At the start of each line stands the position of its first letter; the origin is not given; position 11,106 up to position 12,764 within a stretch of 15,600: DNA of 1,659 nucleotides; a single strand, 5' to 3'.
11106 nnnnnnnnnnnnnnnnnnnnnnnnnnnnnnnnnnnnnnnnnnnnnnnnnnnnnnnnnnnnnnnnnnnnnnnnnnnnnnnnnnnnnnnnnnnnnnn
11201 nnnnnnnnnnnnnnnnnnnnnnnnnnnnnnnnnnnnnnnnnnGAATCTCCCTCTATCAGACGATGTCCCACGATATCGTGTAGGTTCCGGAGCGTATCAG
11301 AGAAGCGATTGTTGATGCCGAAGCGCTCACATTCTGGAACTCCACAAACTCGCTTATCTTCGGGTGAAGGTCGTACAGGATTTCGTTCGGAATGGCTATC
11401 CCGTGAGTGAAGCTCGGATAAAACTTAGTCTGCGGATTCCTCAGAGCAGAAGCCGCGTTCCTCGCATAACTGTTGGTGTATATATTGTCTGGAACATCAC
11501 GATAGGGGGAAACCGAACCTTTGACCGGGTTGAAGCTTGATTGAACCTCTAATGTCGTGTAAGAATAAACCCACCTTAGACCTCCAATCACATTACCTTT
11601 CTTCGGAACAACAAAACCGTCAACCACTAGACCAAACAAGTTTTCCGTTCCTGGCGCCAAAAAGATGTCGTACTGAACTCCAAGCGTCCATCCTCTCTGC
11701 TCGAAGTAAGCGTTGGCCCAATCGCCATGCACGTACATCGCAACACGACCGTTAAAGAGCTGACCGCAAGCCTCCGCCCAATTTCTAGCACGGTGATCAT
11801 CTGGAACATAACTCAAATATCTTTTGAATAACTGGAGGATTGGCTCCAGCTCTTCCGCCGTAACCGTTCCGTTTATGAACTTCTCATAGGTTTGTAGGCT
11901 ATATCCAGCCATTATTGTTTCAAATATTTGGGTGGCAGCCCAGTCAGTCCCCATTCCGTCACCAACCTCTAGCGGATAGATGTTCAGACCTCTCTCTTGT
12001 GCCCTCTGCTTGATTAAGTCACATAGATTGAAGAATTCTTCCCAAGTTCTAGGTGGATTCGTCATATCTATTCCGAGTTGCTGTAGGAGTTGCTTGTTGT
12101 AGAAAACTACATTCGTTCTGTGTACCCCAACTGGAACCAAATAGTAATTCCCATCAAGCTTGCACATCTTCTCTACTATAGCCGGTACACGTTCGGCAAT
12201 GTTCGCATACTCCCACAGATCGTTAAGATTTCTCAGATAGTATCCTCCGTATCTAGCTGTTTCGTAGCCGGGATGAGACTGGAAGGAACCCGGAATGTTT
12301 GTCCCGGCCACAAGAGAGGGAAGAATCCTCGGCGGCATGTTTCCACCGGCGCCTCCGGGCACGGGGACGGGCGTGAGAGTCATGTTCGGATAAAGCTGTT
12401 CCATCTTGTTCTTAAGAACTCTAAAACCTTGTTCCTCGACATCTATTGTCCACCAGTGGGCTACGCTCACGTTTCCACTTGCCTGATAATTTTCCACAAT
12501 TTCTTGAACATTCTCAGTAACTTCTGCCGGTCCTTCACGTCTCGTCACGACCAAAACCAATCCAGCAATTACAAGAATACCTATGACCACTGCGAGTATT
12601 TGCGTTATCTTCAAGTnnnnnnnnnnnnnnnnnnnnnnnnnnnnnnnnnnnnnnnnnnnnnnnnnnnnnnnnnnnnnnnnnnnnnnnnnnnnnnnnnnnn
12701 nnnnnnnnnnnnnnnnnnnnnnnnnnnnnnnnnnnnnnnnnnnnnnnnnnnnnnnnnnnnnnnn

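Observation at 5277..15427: Co-directional mannoside, N-glycan or mannan harvesting locus with surface-tethered GH92 and GH130, a CUT1 importer and a mannose/lyxose isomerase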

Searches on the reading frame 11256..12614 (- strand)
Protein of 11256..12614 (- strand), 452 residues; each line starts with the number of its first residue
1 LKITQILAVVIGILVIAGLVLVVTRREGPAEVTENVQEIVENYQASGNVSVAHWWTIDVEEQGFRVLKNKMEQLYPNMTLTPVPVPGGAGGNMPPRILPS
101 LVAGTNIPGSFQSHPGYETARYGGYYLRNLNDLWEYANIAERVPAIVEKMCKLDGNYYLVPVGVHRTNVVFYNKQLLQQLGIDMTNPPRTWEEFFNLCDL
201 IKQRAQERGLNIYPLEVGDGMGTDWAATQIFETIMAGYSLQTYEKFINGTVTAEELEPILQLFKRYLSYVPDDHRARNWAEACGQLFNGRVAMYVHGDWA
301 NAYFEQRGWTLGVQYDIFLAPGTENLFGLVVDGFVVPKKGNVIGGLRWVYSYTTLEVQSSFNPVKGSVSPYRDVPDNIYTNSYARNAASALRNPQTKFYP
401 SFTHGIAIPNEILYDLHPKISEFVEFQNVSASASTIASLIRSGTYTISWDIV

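Call 4: search_protein_families(library=pfam, proteins=[window:11256-12614:-], max_evalue=0.01)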
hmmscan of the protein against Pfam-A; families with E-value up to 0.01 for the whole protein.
window:11256-12614:- (452 aa): 2 families
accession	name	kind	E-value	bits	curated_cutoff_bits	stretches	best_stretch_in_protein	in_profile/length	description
PF01547.30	SBP_bac_1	-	4.2e-19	70.1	26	1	72-339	18-286/307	Bacterial extracellular solute-binding protein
PF13416.11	SBP_bac_8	-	4.1e-14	53.5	27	1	126-342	58-217/279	Bacterial extracellular solute-binding protein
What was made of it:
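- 11256..12614 (-): CUT1-type solute-binding protein, 452 aa, with an N-terminal TM anchor (res 6-24); TTG start behind a GGAGGAG site. SBP_bac_1 and SBP_bac_8 (call 4).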

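Call 28: search_protein_families(library=ncbifam, proteins=[window:11256-12614:-], max_evalue=0.001)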
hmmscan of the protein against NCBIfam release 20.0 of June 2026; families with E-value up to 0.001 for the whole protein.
window:11256-12614:- (452 aa): 3 families
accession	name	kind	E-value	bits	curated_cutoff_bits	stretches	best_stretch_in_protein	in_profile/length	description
NF040930.1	ABC_arch_GlcS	equivalog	1e-18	67.5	500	1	52-382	4-346/444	glucose ABC transporter substrate-binding protein GlcS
TIGR03850.1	bind_CPR_0540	equivalog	4e-06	25.7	299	1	154-273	148-257/437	carbohydrate ABC transporter substrate-binding protein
TIGR03851.1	chitin_NgcE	equivalog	7.3e-06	25.2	399.65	1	138-205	134-197/450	N-acetylglucosamine/diacetylchitobiose ABC transporter substrate-binding protein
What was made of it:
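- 11256..12614 (-): Weak match to archaeal GlcS (call 28).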

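Call 29: search_solved_structures(query=window:11256-12614:-, max_evalue=0.01)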
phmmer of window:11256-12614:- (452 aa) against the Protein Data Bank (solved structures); distinct sequences matched with E-value up to 0.01: 24.
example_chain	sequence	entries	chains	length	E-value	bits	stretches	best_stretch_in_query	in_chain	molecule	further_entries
2b3b_A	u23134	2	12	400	1.2e-33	120.1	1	51-436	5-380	glucose-binding protein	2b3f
4r2b_A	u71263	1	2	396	3.7e-32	115.2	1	44-418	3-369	Extracellular solute-binding protein family 1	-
5dvf_A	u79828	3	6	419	3e-25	92.4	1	46-409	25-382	Binding protein component of ABC sugar transporter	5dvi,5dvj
5xpj_A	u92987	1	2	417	1.6e-24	90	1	46-376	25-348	Binding protein component of ABC sugar transporter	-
8hqq_A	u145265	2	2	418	1.9e-20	76.5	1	48-412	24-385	Probable binding protein component of ABC sugar transporter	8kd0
7eho_A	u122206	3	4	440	9.4e-10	41.3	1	101-303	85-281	Chitin oligosaccharide binding protein NagB2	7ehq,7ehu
7ehp_A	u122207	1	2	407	1.2e-09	40.9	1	98-311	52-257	chitin oligosaccahride binding protein NagB1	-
3ooa_A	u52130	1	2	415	2.4e-09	40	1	127-361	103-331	ABC transporter binding protein AcbH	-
3oo8_A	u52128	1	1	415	2.4e-09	40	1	127-361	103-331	ABC transporter binding protein AcbH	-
3oo9_A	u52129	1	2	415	2.4e-09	40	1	127-361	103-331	ABC transporter binding protein AcbH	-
3oo6_A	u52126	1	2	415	2.4e-09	40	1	127-361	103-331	ABC transporter binding protein AcbH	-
3oo7_A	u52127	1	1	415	2.4e-09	40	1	127-361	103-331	ABC transporter binding protein AcbH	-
4qrz_A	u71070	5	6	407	1e-05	28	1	150-300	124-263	ABC-TYPE SUGAR TRANSPORTER | ABC transporter, substrate binding protein (Sugar)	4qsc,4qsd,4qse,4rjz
7bvt_A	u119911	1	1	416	6e-05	25.5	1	152-226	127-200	Hypothetical sugar ABC-transporter sugar binding protein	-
4zza_A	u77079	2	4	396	0.00023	23.5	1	165-236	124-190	Sugar binding protein of ABC transporter system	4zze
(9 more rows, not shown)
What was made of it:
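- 11256..12614 (-): Best solved relatives are monosaccharide binders: Thermus glucose/galactose-binding protein 2B3B (E 1e-33), 4R2B and 5DVF (call 29).
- The best solved SBP relatives bind glucose or galactose (call 29).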
